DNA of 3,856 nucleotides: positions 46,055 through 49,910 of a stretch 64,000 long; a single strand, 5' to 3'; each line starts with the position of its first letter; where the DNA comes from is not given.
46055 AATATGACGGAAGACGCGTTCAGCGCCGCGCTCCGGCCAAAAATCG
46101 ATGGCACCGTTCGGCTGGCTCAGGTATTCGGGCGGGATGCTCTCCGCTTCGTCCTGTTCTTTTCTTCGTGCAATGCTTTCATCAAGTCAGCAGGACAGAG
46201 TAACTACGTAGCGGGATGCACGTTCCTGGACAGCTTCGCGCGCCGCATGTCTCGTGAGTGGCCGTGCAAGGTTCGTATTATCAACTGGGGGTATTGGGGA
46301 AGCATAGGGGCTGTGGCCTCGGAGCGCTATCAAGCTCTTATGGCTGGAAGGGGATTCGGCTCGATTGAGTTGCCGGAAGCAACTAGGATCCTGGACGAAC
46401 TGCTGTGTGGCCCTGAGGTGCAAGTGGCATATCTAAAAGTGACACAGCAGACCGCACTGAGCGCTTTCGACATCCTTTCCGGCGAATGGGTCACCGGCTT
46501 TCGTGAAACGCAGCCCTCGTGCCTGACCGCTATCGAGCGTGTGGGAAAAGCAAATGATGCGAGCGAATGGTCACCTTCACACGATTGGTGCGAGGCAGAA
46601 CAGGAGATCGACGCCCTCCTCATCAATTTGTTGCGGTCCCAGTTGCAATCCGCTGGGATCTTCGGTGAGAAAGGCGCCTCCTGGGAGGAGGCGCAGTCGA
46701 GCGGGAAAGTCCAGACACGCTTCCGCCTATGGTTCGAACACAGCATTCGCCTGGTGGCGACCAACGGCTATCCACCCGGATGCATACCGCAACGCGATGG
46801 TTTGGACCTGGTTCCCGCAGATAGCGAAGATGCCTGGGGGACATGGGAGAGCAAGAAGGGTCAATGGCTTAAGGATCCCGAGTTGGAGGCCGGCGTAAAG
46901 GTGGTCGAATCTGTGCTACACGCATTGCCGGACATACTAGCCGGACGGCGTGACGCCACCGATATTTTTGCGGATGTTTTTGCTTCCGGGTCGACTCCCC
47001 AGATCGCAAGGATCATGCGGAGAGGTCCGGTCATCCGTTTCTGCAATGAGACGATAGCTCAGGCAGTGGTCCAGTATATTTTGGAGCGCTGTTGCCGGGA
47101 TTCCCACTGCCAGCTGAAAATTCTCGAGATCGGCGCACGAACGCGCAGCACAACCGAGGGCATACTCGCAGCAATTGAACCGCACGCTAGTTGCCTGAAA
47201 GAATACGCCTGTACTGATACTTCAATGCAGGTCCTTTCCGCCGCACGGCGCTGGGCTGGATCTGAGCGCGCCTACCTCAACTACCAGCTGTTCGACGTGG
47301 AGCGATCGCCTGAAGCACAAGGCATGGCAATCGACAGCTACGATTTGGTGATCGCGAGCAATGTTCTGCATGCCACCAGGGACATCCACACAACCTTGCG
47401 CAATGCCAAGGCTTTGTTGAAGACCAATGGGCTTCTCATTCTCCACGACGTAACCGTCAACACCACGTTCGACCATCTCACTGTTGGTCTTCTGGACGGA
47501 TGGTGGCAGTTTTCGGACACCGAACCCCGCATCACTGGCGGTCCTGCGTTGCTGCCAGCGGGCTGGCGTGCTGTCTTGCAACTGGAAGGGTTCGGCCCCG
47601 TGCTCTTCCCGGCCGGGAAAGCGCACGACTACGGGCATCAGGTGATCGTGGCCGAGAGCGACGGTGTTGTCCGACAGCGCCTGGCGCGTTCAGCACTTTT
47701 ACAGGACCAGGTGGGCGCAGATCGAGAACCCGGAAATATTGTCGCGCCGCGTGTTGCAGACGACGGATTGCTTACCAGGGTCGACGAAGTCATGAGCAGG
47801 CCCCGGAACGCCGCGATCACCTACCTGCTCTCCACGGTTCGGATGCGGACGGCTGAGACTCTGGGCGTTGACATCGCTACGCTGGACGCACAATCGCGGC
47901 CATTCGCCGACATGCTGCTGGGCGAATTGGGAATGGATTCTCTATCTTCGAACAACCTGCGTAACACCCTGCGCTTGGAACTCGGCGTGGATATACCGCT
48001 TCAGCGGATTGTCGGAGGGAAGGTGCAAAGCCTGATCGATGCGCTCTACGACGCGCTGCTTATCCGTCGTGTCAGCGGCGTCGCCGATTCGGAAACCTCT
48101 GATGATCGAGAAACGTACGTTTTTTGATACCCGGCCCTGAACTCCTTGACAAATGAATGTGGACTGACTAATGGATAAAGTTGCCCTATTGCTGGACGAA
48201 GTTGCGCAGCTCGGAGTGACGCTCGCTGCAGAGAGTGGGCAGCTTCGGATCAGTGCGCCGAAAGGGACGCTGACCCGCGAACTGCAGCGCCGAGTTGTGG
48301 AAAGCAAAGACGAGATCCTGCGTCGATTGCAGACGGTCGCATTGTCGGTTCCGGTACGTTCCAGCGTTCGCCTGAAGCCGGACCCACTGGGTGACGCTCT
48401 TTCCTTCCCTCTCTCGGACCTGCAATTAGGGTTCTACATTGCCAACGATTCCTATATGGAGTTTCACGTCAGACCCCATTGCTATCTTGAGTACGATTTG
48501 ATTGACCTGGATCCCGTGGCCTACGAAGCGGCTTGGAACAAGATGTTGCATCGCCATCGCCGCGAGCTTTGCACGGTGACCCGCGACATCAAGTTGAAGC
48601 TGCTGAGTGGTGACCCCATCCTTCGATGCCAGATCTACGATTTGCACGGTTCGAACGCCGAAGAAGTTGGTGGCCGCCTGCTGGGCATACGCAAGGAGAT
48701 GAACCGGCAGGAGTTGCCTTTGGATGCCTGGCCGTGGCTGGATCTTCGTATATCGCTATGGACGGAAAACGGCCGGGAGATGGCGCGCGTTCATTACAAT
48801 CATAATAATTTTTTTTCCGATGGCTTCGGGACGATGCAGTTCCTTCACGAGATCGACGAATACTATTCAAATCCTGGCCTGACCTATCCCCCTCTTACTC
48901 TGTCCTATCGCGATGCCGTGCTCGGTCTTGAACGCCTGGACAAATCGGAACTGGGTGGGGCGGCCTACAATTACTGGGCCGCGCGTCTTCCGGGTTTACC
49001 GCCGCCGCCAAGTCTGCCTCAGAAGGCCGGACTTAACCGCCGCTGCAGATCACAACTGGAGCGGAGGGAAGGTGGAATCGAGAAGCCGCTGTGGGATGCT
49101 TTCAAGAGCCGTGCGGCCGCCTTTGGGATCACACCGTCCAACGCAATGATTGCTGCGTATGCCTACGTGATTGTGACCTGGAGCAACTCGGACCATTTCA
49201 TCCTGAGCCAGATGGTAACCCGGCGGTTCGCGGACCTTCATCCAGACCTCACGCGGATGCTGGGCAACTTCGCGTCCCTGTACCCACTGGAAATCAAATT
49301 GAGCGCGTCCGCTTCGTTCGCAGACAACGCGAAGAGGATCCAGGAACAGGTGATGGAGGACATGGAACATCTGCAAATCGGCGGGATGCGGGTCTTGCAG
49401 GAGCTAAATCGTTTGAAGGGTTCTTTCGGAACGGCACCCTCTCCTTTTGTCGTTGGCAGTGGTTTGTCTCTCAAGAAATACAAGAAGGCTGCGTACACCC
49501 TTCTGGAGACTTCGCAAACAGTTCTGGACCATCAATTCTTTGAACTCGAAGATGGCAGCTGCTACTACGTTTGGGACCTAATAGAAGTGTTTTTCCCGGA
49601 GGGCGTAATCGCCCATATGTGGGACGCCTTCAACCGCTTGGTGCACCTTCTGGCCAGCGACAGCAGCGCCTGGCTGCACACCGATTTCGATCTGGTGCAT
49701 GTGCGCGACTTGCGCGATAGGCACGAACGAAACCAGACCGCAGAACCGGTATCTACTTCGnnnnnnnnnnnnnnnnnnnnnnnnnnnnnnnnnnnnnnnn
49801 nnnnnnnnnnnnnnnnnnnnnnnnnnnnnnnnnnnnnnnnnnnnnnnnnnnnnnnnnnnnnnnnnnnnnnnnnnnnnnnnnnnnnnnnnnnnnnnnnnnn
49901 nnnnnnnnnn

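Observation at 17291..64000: A >46-kb co-directional hybrid NRPS/PKS gene cluster with an architecture I cannot match to a characterised pathway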

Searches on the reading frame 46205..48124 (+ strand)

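Call 5: search_protein_families(library=pfam, proteins=[window:46205-48124:+], max_evalue=0.01)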
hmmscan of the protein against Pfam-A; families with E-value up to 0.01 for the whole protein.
window:46205-48124:+ (640 aa): 6 families
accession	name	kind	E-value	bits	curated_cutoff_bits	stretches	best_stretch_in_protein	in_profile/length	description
PF08242.18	Methyltransf_12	-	8.8e-13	49.3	30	1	307-411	1-98/98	Methyltransferase domain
PF08241.18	Methyltransf_11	-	5.2e-08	33.9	21.2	1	329-413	17-95/95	Methyltransferase domain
PF13489.12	Methyltransf_23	-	6.3e-08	32.9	27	1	305-425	25-128/164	Methyltransferase domain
PF13649.12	Methyltransf_25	-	5.7e-05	24.2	27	1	332-409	22-97/97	Methyltransferase domain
PF13847.12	Methyltransf_31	-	7.5e-05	22.9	27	1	361-419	59-115/145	Methyltransferase domain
PF00550.31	PP-binding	-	0.00018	22.1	20.8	1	545-602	3-54/67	Phosphopantetheine attachment site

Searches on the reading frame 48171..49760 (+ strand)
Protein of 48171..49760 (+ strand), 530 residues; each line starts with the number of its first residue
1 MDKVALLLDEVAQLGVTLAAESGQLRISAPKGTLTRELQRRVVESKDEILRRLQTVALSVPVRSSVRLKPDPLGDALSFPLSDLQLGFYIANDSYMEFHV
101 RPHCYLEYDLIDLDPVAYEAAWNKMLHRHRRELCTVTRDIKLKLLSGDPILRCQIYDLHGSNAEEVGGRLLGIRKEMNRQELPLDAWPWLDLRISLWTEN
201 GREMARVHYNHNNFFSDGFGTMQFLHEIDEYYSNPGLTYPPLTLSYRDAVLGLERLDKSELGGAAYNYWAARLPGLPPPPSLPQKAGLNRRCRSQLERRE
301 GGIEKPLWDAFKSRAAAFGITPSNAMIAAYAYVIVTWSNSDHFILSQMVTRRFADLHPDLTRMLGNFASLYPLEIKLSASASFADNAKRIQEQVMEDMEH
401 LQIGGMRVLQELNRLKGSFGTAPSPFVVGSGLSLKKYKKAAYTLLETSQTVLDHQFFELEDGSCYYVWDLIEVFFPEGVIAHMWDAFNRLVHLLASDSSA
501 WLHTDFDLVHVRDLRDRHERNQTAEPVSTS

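Call 42: search_solved_structures(query=window:48171-49760:+, max_evalue=0.00001, show_alignments=2)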
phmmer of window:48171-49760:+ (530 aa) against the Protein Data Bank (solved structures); distinct sequences matched with E-value up to 0.00001: 10.
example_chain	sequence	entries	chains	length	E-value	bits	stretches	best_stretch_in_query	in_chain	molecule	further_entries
5t7z_A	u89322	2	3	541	6.3e-59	203.2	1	6-494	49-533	EpoB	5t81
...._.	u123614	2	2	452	1.4e-42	149.3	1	78-501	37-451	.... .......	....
6lta_A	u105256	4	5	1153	6.5e-32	114.1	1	68-528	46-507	Nonribosomal peptide synthetase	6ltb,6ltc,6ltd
7ry6_A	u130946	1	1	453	6.4e-30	107.5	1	78-508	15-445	HMWP2 nonribosomal peptide synthetase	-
5t3e_A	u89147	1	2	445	4.4e-27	98.2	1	78-494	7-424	Bacillamide synthetase heterocyclization domain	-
7ly7_A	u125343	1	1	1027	2.2e-26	95.9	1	78-496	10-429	BmdB, Bacillamide NRPS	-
7ly4_E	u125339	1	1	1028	2.2e-26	95.9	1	78-496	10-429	BmdB, bacillamide NRPS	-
7emy_A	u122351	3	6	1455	4.3e-24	88.3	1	78-501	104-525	Dihydroaeruginoic acid synthetase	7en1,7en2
9rde_A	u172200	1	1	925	2.6e-06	29.6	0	78-416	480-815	Bacitracin synthase 3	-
4tx2_B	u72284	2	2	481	9.2e-06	27.8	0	259-433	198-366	Non-ribosomal peptide synthetase | Peptide synthetase, module 7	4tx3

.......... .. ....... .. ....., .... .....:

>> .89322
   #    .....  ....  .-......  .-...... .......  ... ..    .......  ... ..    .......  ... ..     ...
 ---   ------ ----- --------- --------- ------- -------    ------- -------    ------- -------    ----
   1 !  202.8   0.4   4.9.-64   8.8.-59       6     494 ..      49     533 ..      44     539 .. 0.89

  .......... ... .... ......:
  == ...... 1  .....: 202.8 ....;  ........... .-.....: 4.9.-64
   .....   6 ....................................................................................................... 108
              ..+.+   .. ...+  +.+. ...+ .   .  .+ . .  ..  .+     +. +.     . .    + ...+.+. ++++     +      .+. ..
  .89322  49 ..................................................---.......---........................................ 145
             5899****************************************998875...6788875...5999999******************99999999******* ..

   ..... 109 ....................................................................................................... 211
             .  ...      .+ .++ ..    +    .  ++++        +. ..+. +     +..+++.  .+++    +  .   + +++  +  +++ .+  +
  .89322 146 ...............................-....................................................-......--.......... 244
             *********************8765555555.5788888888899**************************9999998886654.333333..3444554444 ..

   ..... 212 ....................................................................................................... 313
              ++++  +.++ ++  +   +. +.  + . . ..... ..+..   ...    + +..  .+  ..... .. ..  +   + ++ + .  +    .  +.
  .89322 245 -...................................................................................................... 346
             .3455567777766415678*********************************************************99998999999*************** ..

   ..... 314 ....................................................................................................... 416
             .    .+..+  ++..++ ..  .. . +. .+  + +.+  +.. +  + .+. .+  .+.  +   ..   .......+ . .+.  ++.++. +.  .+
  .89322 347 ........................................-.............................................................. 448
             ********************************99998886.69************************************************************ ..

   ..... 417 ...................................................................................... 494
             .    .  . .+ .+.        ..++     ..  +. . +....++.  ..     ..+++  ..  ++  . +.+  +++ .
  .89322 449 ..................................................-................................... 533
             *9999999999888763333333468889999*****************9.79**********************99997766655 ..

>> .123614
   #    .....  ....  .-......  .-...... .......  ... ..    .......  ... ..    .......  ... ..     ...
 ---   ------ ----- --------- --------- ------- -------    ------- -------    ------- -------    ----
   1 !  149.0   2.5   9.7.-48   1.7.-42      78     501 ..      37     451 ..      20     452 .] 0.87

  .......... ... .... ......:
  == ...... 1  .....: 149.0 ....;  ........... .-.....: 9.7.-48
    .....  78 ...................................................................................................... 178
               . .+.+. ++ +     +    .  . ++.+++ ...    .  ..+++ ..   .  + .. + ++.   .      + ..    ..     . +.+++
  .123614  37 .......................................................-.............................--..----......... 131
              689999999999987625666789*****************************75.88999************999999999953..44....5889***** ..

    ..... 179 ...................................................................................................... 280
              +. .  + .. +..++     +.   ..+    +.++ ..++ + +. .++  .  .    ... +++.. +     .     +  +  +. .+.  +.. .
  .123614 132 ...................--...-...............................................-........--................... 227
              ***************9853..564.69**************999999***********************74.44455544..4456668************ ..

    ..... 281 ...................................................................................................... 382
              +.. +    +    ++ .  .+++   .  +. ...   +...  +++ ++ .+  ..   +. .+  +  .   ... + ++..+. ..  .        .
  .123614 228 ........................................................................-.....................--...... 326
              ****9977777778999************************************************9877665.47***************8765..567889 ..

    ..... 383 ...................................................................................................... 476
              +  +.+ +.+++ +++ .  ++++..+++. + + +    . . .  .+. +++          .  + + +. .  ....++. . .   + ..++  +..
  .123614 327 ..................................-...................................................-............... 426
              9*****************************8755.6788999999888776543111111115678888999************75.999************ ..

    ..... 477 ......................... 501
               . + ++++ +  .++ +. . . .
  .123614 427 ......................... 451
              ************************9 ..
